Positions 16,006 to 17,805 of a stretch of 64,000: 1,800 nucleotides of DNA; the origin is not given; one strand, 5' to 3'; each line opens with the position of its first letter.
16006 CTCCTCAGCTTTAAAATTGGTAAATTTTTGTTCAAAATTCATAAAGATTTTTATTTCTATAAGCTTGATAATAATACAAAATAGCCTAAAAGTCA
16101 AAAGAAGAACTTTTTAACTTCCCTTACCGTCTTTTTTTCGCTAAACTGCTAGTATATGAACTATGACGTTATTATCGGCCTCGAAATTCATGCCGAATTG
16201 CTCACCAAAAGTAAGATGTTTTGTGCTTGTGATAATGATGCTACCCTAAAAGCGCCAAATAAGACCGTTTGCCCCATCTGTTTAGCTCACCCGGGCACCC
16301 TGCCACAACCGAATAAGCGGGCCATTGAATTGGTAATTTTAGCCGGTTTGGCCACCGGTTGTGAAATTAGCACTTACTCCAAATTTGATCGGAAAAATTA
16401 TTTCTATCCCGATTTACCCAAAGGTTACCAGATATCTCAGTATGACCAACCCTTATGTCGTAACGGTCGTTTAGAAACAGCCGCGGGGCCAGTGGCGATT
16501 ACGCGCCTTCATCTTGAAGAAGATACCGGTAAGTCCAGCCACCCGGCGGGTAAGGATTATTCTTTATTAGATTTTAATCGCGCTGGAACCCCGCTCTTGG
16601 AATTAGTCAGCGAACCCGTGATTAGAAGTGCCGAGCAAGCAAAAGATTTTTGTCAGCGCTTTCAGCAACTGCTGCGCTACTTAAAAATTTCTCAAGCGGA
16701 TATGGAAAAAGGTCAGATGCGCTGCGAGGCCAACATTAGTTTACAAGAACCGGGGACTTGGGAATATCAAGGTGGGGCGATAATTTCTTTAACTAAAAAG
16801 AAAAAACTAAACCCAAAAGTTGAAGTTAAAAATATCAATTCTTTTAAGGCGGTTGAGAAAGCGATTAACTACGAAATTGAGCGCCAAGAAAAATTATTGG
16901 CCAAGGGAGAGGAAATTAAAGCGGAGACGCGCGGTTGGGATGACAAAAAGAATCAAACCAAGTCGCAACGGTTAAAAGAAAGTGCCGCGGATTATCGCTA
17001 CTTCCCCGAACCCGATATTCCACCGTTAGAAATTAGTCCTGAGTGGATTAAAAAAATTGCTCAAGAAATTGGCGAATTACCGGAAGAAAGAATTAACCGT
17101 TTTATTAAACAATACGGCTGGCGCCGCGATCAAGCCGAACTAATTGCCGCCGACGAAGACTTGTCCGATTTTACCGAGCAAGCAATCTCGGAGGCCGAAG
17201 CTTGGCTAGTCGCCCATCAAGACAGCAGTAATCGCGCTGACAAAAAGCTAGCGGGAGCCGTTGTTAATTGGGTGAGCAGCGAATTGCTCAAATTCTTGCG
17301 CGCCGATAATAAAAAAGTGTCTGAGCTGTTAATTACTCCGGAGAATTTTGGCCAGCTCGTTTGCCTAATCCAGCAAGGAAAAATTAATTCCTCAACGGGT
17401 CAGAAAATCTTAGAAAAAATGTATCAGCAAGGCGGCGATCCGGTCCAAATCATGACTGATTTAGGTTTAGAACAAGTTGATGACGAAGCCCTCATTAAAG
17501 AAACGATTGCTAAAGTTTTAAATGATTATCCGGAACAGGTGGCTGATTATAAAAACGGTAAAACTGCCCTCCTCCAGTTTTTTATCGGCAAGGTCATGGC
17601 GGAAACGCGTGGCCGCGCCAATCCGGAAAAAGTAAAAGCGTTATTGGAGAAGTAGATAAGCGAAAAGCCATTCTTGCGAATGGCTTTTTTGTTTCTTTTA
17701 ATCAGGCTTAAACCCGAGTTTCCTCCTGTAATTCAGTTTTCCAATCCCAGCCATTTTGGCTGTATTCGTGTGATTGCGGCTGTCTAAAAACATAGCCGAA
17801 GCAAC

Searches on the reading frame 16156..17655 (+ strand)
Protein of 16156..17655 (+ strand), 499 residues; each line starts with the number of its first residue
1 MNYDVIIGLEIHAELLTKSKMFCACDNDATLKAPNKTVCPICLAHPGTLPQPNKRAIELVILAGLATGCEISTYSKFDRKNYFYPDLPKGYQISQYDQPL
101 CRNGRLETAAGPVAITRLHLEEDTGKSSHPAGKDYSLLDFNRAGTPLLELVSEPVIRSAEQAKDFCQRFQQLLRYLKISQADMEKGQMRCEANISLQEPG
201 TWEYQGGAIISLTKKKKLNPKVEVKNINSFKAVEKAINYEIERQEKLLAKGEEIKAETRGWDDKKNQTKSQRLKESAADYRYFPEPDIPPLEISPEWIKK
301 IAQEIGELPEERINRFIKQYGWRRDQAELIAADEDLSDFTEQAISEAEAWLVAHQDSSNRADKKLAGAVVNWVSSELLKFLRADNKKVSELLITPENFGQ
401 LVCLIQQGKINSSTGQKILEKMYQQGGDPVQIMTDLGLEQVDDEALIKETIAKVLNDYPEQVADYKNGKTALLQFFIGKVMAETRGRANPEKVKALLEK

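Call 6: search_protein_families(library=pfam, proteins=[window:16156-17655:+])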
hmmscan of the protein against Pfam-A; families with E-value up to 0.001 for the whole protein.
window:16156-17655:+ (499 aa): 2 families
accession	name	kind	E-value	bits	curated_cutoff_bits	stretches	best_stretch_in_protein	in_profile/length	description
PF02934.20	GatB_N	-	4.8e-110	367.5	23.4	1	5-299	1-277/277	GatB/GatE catalytic domain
PF02637.23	GatB_Yqey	-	4.5e-39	134.1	27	1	366-499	13-146/148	GatB domain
